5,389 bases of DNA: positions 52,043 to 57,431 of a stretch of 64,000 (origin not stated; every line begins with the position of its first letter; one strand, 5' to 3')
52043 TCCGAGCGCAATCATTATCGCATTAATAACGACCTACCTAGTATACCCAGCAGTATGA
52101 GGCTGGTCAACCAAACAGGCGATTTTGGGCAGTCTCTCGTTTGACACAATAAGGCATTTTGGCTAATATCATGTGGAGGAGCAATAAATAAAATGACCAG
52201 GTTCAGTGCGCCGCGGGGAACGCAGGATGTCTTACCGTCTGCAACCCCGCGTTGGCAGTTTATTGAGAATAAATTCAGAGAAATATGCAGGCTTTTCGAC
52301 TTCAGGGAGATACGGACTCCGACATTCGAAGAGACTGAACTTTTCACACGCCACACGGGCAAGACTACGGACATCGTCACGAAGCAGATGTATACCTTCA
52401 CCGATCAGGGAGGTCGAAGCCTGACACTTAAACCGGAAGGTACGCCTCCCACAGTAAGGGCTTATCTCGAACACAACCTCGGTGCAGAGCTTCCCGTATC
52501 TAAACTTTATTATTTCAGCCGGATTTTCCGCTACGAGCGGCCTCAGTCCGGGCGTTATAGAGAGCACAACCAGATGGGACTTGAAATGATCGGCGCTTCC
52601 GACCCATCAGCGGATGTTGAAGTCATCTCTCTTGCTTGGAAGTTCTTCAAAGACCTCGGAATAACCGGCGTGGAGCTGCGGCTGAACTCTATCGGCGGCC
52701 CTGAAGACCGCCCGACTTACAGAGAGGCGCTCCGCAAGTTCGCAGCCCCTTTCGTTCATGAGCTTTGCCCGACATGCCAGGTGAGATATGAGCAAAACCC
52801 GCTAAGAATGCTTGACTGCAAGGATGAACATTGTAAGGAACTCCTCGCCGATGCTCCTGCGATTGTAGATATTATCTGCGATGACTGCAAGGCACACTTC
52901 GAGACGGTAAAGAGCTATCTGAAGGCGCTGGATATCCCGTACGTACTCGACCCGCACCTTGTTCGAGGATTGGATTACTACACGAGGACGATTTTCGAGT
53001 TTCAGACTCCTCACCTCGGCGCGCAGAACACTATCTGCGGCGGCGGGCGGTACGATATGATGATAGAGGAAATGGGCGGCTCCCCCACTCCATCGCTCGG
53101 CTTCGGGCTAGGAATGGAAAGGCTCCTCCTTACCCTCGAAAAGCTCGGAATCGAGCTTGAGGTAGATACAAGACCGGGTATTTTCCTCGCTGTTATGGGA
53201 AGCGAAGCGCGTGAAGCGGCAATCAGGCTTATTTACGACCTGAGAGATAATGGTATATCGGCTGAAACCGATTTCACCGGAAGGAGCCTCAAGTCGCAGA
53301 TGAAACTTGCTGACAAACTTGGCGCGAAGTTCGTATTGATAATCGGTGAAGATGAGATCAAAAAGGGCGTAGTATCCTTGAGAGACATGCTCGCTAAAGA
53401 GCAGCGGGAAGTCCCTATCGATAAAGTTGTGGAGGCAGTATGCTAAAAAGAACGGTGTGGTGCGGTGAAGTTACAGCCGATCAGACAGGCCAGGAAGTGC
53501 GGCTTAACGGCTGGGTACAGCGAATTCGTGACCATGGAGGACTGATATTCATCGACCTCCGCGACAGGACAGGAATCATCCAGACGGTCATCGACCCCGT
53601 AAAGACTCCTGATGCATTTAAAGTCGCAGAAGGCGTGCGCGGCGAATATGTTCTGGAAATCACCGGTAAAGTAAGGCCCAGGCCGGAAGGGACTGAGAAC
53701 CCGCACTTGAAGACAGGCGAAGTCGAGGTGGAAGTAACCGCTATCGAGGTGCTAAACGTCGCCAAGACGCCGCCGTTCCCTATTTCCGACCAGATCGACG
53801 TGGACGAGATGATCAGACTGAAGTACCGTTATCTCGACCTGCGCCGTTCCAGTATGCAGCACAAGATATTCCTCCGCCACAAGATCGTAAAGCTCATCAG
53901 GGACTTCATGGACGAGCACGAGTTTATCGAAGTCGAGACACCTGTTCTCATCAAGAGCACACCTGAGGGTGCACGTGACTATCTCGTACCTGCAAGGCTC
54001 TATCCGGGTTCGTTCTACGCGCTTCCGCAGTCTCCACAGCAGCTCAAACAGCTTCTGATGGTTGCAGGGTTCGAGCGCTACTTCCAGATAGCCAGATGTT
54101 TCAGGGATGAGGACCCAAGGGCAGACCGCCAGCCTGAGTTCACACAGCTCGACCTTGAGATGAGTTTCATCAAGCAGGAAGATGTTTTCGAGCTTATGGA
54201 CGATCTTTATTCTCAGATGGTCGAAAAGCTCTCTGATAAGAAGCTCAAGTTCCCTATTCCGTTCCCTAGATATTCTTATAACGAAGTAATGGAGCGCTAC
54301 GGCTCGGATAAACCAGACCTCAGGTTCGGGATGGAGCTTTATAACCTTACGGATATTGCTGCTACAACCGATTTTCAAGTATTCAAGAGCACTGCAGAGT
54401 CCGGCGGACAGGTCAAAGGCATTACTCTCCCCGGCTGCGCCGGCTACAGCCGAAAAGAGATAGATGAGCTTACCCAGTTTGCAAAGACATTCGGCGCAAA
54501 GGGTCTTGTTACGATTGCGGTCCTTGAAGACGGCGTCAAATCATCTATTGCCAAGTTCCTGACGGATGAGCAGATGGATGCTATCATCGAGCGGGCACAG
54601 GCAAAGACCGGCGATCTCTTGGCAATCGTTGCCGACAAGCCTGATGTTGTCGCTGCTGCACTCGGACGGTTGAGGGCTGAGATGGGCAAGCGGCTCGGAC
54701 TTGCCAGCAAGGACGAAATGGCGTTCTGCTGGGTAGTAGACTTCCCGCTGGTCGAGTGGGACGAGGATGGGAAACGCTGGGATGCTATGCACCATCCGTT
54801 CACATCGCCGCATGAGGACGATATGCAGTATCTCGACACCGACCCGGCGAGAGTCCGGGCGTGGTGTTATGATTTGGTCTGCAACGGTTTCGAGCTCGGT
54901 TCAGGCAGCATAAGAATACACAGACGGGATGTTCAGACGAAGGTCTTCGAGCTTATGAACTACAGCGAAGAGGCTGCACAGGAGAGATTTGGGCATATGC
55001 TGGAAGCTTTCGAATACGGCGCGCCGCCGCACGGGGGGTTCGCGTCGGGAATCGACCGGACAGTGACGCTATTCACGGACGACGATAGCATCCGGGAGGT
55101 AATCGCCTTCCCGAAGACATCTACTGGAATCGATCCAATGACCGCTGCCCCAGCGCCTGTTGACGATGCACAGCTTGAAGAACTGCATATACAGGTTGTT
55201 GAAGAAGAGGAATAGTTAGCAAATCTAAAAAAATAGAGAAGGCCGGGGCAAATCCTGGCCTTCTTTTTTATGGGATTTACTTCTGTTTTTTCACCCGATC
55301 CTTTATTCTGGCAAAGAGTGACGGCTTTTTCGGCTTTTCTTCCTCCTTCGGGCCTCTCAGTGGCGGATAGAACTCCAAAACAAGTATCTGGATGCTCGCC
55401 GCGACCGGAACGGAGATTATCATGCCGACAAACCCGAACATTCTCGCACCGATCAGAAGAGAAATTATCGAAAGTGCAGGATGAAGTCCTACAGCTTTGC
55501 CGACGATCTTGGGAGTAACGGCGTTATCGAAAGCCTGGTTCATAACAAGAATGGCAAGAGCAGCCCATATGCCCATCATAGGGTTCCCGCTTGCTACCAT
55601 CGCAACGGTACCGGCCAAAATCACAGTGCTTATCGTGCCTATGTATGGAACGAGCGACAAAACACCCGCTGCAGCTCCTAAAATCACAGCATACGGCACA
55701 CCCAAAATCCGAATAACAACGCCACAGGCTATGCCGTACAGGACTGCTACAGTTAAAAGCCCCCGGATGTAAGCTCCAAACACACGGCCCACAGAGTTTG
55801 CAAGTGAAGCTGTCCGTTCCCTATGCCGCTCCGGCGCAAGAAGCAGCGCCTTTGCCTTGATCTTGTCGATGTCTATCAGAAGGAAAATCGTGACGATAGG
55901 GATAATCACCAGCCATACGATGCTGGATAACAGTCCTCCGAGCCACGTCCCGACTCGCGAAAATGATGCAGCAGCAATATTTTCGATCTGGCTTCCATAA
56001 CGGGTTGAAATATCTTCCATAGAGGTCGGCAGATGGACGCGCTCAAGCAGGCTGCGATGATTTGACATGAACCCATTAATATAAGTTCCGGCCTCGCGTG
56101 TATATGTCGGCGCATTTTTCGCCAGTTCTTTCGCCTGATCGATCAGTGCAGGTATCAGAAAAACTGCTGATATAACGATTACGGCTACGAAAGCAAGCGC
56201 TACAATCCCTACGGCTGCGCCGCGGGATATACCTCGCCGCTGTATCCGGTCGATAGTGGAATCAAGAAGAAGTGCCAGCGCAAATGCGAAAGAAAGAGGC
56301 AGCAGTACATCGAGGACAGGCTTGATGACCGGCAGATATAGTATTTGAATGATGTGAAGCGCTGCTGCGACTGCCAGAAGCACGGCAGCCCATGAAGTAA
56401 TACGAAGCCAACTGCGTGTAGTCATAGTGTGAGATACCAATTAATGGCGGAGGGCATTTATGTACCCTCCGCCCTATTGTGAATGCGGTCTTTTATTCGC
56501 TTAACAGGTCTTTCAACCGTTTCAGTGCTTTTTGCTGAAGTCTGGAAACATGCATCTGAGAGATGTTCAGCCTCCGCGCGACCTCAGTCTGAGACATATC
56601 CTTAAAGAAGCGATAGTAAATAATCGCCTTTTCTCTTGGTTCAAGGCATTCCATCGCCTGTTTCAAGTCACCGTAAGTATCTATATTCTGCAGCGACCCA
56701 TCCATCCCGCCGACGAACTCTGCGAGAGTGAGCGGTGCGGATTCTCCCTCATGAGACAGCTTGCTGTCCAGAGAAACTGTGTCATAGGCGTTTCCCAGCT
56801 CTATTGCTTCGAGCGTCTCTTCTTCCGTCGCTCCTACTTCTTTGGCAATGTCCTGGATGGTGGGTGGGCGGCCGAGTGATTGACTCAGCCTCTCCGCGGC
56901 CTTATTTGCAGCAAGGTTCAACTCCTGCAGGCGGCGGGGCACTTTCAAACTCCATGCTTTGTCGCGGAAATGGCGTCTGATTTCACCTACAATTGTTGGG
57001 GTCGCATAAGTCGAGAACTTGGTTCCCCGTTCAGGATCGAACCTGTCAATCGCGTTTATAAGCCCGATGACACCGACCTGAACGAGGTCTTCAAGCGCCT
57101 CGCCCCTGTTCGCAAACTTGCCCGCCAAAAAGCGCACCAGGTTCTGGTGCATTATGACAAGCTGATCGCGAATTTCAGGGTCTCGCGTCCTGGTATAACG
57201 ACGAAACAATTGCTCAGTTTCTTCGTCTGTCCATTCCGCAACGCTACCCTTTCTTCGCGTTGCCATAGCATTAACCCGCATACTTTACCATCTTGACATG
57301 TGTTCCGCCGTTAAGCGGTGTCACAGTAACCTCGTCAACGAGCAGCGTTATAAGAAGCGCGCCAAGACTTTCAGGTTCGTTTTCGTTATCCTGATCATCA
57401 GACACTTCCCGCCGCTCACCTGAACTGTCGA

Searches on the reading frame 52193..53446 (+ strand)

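Call 69: search_protein_families(library=pfam, proteins=[window:52193-53446:+], max_evalue=0.001)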
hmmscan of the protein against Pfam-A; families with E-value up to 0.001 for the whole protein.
window:52193-53446:+ (417 aa): 4 families
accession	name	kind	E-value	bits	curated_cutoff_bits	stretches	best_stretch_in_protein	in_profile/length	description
PF13393.11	tRNA-synt_His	-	2.4e-43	149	25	1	9-311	1-308/308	Histidyl-tRNA synthetase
PF03129.25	HGTP_anticodon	-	3.4e-16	59.6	21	1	332-416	4-91/94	Anticodon binding domain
PF00587.30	tRNA-synt_2b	-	1.3e-14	55.1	29.3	1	67-313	1-173/179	tRNA synthetase class II core domain (G, H, P, S and T)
PF00152.25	tRNA-synt_2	-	0.00094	18.8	25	0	89-183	80-169/308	tRNA synthetases class II (D, K and N)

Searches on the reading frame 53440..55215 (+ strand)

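Call 69: search_protein_families(library=pfam, proteins=[window:53440-55215:+], max_evalue=0.001)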
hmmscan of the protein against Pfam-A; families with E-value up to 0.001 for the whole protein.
window:53440-55215:+ (591 aa): 3 families
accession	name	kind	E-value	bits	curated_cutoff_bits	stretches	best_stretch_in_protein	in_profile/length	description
PF00152.25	tRNA-synt_2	-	1.1e-121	406.1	25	1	123-560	2-307/308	tRNA synthetases class II (D, K and N)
PF02938.19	GAD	-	6.3e-27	94.1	23.4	1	315-408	1-95/95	GAD domain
PF01336.31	tRNA_anti-codon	-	5.6e-19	68.3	27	1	20-105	1-75/75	OB-fold nucleic acid binding domain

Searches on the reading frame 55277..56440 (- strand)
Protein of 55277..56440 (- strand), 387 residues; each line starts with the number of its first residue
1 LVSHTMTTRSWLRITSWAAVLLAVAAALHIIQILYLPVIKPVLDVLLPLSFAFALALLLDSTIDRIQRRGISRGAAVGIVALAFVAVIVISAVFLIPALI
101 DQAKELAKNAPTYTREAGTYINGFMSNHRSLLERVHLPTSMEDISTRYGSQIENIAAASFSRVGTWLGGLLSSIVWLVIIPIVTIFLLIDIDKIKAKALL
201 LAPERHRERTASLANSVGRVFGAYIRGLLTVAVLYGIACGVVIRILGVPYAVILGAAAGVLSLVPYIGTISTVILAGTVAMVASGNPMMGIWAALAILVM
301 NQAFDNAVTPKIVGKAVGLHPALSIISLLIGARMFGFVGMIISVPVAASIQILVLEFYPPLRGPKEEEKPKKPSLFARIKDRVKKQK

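Call 69: search_protein_families(library=pfam, proteins=[window:55277-56440:-], max_evalue=0.001)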
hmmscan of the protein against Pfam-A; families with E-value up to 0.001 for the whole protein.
window:55277-56440:- (387 aa): 1 family
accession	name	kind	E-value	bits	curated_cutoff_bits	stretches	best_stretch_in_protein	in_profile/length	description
PF01594.21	AI-2E_transport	-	2.6e-61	208.1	34.3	1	31-355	15-324/327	AI-2E family transporter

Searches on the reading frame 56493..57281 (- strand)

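Call 69: search_protein_families(library=pfam, proteins=[window:56493-57281:-], max_evalue=0.001)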
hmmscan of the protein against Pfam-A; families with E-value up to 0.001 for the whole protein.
window:56493-57281:- (262 aa): 4 families
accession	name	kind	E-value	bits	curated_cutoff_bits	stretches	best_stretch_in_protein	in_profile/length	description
PF04542.20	Sigma70_r2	-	3.4e-22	78.4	24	1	42-110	2-70/71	Sigma-70 region 2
PF04545.22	Sigma70_r4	-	1.9e-18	66.2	24.1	1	209-257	1-49/50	Sigma-70, region 4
PF04539.22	Sigma70_r3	-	2.4e-12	47.2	25.3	1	125-186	6-65/78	Sigma-70 region 3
PF08281.18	Sigma70_r4_2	-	6.7e-09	35.7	25.7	1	205-256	3-54/54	Sigma-70, region 4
